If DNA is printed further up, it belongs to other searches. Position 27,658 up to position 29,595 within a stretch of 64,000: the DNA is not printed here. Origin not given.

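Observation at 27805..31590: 1261-aa fusion of a DyP-type peroxidase with a P450-like domain that has an atypical cysteine loop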

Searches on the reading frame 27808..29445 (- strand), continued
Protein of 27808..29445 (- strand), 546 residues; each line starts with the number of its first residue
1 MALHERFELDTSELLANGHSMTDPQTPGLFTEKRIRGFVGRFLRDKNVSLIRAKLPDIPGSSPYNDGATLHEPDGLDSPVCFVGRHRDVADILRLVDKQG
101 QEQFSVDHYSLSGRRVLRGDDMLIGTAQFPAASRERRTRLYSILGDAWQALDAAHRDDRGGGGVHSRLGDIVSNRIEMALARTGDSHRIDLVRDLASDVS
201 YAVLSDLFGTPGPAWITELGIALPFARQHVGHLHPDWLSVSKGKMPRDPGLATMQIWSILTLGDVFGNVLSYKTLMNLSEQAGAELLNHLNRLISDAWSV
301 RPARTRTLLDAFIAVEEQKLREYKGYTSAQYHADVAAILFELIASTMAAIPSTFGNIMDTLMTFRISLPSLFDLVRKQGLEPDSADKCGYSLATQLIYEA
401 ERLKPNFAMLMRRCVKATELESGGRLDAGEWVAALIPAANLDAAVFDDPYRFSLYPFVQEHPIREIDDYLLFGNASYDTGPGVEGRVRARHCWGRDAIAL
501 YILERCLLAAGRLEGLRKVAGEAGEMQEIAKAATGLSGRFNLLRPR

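Call 67: search_solved_structures(query=A5, max_evalue=0.001, show_alignments=2)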
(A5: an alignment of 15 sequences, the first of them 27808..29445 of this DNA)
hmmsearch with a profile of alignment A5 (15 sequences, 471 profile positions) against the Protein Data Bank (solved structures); distinct sequences matched with E-value up to 0.001: 675 (the best 60 are shown).
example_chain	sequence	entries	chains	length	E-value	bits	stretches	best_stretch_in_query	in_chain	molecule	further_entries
8vxg_A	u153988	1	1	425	1.2e-33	119.8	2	227-465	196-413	CYP125MRCA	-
8vxi_A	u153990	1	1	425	1.4e-33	119.5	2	227-465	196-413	CYP125MRCA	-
22yx_A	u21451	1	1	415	9.8e-31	110.2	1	316-466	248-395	Cytochrome P450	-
9m47_A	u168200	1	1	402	2.6e-30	108.8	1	318-444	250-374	Cytochrome P450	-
9eby_A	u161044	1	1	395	2.8e-30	108.7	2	318-443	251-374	Cytochrome P450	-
8spp_A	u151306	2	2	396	2.8e-30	108.6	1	318-443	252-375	Cytochrome P450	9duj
8spc_A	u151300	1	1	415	3.4e-30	108.4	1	318-443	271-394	Cytochrome P450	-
7ow9_A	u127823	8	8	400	1.7e-29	106.1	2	328-464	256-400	CYPX | Cytochrome P450 protein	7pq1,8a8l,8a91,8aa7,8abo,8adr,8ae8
3buj_A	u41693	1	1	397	5.1e-29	104.5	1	279-441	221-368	CalO2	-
9vgn_A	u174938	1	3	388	5.8e-27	97.7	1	230-427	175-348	Cytochrome P450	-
9vgm_A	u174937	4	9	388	6.5e-27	97.6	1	230-427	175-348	Cytochrome P450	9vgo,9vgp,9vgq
7qan_AAA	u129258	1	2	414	1.8e-26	96.1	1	326-433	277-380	Cytochrome P450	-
4rm4_A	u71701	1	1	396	3.1e-26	95.3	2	331-424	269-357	Cytochrome P450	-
2yoo_A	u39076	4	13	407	3.2e-26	95.3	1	305-466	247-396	P450 HEME-THIOLATE PROTEIN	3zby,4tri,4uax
3nc3_A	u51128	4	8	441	2.9e-25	92.1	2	302-427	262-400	Cytochrome P450 cypX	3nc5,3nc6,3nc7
8jnc_A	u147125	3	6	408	3.6e-25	91.8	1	315-440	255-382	Cytochrome P450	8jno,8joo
7y97_A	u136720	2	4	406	3.8e-25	91.7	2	320-425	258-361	Cytochrome P450 monooxygenase YjiB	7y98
8jua_A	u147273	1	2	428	4.3e-25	91.6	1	315-440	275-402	Cytochrome P450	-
5l90_A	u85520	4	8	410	4.4e-25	91.5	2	328-433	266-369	Cytochrome P450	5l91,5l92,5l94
8q5j_A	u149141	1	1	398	1.1e-24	90.2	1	335-464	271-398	Cytochrome P450 107B1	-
7smz_A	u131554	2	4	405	1.2e-24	90.1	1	330-464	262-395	Cytochrome P450 142A3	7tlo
7sh5_A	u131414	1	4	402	2e-24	89.3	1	332-464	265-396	Cytochrome P450 142A3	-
7y9o_A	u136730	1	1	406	2.1e-24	89.3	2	320-425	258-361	Cytochrome P450 monooxygenase YjiB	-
8u2m_A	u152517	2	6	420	2.4e-24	89.1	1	329-441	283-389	Cytochrome P450-SU1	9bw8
8u3n_A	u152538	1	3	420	2.8e-24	88.9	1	329-440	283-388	Cytochrome P450-SU1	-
8ukz_A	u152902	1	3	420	3e-24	88.8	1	315-441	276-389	Cytochrome P450-SU1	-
4z5p_A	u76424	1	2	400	4.2e-24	88.3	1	250-441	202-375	Cytochrome P450 hydroxylase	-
2xkr_A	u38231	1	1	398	6.1e-24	87.8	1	333-464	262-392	PUTATIVE CYTOCHROME P450 142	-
4wpz_A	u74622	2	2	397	6.8e-24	87.6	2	317-433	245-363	Cytochrome P450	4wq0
2fr7_A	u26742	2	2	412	1.2e-23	86.8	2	335-446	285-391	putative cytochrome P450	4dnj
4l0e_A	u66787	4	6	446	2.5e-23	85.7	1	324-435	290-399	P450 monooxygenase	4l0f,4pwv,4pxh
3tyw_A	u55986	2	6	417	3.2e-23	85.4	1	331-445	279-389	Putative cytochrome P450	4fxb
3tkt_A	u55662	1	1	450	4.1e-23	85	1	329-462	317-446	Cytochrome P450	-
7oq6_A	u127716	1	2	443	6e-23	84.5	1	304-444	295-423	Cytochrome P450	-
3aba_A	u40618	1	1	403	7.9e-23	84.1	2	289-442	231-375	Cytochrome P450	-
3e5j_A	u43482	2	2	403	8.9e-23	83.9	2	290-442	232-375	Cytochrome P450 (Cytochrome P450 hydroxylase)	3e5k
3ejb_B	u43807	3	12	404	9e-23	83.9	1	318-424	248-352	Biotin biosynthesis cytochrome P450-like enzyme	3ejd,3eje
3e5l_A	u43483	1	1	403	9.3e-23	83.9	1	289-442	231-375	Cytochrome P450 (Cytochrome P450 hydroxylase)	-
5hiw_A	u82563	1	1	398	1.1e-22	83.6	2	260-425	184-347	Cytochrome P450 CYP260B1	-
6gmf_A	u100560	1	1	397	2.2e-22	82.6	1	317-443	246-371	Putative cytochrome P450 hydroxylase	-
4yt3_A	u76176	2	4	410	2.7e-22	82.4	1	329-424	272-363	Cytochrome P450(MEG)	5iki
5xnt_A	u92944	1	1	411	3.4e-22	82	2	329-424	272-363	Cytochrome P450 CYP106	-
7q9e_A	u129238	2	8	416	4.9e-22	81.5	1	281-432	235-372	Cytochrome P450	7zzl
6ldl_A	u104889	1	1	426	5.2e-22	81.4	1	279-464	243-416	Cytochrome P450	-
3abb_A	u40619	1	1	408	5.9e-22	81.2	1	305-440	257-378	Cytochrome P450 hydroxylase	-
5cje_A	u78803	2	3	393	7.8e-22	80.8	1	232-431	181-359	Cytochrome P450 hydroxylase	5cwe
6gii_A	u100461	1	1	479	7.9e-22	80.8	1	279-464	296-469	Cytochrome P450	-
5vws_A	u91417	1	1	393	7.9e-22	80.8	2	204-423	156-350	Cytochrome P450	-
9g9q_A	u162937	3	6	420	1.3e-21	80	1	329-447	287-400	Cytochrome P450 CYP199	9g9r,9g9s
6l39_A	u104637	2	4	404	1.5e-21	79.9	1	215-441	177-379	Cytochrome P450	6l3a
8ws4_A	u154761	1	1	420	2e-21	79.5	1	335-464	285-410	Cytochrome P450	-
8hgc_A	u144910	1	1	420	2.4e-21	79.2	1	335-464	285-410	Cytochrome P450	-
6f0b_A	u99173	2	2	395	2.5e-21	79.1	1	307-440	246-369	Cytochrome P450 monooxygenase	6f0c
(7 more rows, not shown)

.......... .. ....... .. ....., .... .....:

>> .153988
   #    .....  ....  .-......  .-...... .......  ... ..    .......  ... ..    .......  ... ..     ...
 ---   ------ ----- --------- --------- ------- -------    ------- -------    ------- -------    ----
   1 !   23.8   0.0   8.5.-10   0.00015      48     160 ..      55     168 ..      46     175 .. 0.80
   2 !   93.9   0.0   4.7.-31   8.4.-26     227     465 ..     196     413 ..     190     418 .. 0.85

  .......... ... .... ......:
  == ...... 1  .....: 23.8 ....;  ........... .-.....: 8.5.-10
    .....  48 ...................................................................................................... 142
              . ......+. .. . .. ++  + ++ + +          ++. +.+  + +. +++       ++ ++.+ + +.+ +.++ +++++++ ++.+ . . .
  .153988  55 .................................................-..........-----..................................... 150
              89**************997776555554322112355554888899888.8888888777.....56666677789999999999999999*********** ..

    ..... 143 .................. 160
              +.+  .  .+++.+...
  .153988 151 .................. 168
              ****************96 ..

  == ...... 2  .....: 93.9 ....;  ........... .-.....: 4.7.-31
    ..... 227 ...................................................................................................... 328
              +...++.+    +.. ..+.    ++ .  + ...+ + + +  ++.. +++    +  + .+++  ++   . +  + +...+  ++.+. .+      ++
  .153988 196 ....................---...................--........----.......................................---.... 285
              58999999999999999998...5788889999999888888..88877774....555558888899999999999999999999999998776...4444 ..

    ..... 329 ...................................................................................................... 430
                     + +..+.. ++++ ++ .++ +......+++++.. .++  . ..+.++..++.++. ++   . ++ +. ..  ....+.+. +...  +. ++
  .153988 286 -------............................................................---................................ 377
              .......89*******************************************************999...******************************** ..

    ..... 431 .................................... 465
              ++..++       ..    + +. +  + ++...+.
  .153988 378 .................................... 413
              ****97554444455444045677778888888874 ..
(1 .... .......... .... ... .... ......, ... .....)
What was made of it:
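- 27808..29355 (-): Divergent P450 domain, about aa 746-1261. The family profile hits 675 PDB P450 chains (call 67).
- On Cytochrome P450 superfamily: The family profile hits 675 PDB P450s down to 1.2e-33 (call 67). S-T-M-A-A-I lies opposite A-G-N-E-T-T of CYP125MRCA (call 67).
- Checked: P450-half family profile vs PDB P450s, E down to 1.2e-33 (call 67).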

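Call 78: search_solved_structures(query=P0236, max_evalue=0.01)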
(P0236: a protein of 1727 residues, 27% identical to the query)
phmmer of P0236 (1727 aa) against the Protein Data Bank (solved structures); distinct sequences matched with E-value up to 0.01: 102 (the best 60 are shown).
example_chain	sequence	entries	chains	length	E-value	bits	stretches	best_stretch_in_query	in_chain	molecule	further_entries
8re3_A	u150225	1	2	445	2e-15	58.2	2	1401-1541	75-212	Peroxidase, putative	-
8re2_A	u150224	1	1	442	1.5e-14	55.3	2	1401-1541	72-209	Peroxidase, putative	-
6mi0_A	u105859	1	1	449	1.6e-07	32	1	331-409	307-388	Cytochrome P450 51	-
7jj1_A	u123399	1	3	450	1.6e-07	32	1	331-409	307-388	Cytochrome P450 51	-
6mcw_A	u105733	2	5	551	2.3e-07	31.5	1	331-409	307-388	Cytochrome P450 51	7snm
1t93_A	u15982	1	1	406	4.7e-07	30.5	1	294-410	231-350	putative cytochrome P450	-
1s1f_A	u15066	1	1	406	4.7e-07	30.5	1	294-410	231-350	putative cytochrome P450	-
1se6_A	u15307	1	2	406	4.7e-07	30.5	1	294-410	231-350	putative cytochrome P450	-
2d09_A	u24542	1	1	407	4.7e-07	30.5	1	294-410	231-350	putative cytochrome P450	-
2d0e_A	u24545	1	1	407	4.7e-07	30.5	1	294-410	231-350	putative cytochrome P450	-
3tzo_A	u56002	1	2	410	4.8e-07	30.5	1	294-410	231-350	Putative cytochrome P450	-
5de9_A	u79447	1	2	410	4.8e-07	30.5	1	294-410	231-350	Biflaviolin synthase CYP158A2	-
9y34_A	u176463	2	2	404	5.2e-07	30.3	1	294-400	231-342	Biflaviolin synthase CYP158A2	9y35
7anv_A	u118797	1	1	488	7.4e-07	29.8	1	1577-1723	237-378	ancestral D-type dye decolorizing peroxidase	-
7ow9_A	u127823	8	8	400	1.2e-06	29.1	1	332-401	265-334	CYPX | Cytochrome P450 protein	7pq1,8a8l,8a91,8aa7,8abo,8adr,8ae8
4ep6_A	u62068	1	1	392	2.3e-06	28.2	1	294-413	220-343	Cytochrome P450-like protein XplA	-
2wiv_A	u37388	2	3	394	2.3e-06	28.2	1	294-413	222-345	CYTOCHROME P450-LIKE PROTEIN XPLA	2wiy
8q6x_A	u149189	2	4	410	3.2e-06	27.8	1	284-393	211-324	Cytochrome P450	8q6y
8ho1_A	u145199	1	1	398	3.5e-06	27.6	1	299-396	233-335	Cytochrome P450-F5053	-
8hny_A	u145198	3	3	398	3.5e-06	27.6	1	299-396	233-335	Cytochrome P450-F5053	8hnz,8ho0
6vxv_A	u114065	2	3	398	3.5e-06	27.6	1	299-396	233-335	cytochrome P450 NasF5053 | cytochrome P450-F5053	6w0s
6vza_A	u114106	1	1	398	3.5e-06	27.6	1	299-396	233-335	cytochrome P450 NasF5053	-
8fbc_A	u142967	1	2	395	7.6e-06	26.5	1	329-391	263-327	Cytochrome P450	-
6vzb_A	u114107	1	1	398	1.1e-05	26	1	299-396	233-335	cytochrome P450 NasF5053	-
7ayx_A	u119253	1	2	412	1.2e-05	25.9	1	261-391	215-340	Cytochrome P450 113A1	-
8twu_A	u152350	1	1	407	1.3e-05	25.7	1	298-396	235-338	Cytochrome P450 AspB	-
2dkk_A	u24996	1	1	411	1.3e-05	25.7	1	334-391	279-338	cytochrome P450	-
2nz5_A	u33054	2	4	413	1.3e-05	25.7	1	334-391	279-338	Cytochrome P450 CYP158A1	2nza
22yx_A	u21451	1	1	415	2.8e-05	24.6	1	333-390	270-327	Cytochrome P450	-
2w0a_A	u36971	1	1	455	3.8e-05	24.2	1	332-405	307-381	CYTOCHROME P450 51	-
1u13_A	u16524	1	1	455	3.9e-05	24.1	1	332-405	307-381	Cytochrome P450 51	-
1x8v_A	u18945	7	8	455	3.9e-05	24.1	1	332-405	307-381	Cytochrome P450 51 | STEROL 14ALPHA-DEMETHYLASE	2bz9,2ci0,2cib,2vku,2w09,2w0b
1e9x_A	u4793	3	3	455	3.9e-05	24.1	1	332-405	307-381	CYTOCHROME P450 51-LIKE RV0764C | CYTOCHROME P450 51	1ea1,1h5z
9lw0_A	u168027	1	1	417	6.7e-05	23.4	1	335-399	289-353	Cytochrome P450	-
8q5j_A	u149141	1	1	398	0.00016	22.1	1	335-398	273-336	Cytochrome P450 107B1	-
7qan_AAA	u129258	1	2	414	0.00026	21.4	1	335-396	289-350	Cytochrome P450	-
7tef_A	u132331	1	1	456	0.00042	20.7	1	333-406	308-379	Cytochrome P450 51B1 Cyp51B1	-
8gue_A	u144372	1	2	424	0.00045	20.6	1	334-391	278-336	Cytochrome P450 monooxygenase PikC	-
7xbm_A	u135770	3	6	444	0.00049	20.5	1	334-391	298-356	Cytochrome P450 monooxygenase PikC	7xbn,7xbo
2bvj_A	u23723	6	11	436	0.0005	20.5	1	334-391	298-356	CYTOCHROME P450 MONOOXYGENASE | CYTOCHROME P450 HYDROXYLASE PIKC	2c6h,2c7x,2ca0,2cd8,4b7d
2whw_A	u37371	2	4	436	0.0005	20.5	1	334-391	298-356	CYTOCHROME P450 MONOOXYGENASE | CYTOCHROME P450 HYDROXYLASE PIKC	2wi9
2vz7_A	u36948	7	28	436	0.0005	20.5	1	334-391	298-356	CYTOCHROME P450 MONOOXYGENASE | CYTOCHROME P450 HYDROXYLASE PIKC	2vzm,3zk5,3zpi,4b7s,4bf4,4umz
8c9i_A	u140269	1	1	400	0.00075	19.9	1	290-414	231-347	Cytochrome P450 141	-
6f0b_A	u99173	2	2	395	0.001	19.5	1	277-412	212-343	Cytochrome P450 monooxygenase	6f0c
1lfk_A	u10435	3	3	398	0.0011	19.4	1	329-391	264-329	P450 monooxygenase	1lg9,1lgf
4yt3_A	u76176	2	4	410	0.0011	19.3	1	301-400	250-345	Cytochrome P450(MEG)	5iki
9njw_A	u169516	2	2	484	0.0012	19.2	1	334-393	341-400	Cytochrome P450, CYP11A1 | Ancestral Cytochrome P450 11A1 (CYP11A1)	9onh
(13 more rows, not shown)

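Call 86: find_encoding_contigs(protein=P0189, flank=7000, max_places=2)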
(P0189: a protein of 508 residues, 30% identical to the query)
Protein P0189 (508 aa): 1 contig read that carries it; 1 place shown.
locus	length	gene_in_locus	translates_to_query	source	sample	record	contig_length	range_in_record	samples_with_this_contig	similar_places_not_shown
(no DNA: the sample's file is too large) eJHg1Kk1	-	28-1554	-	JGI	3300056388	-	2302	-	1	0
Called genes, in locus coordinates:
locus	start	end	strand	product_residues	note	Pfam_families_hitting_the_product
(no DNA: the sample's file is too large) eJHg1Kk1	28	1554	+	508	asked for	PF00067:p450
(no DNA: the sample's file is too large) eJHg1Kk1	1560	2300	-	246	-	?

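Call 87: find_encoding_contigs(protein=P0230, flank=7000, max_places=2)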
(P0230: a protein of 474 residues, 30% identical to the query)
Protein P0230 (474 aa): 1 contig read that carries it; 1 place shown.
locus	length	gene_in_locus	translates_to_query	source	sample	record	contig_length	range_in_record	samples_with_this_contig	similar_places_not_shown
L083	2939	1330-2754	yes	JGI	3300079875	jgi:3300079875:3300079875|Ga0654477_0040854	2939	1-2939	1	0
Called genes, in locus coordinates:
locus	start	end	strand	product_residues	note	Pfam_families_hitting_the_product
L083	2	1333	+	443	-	?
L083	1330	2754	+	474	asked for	PF00067:p450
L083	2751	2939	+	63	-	?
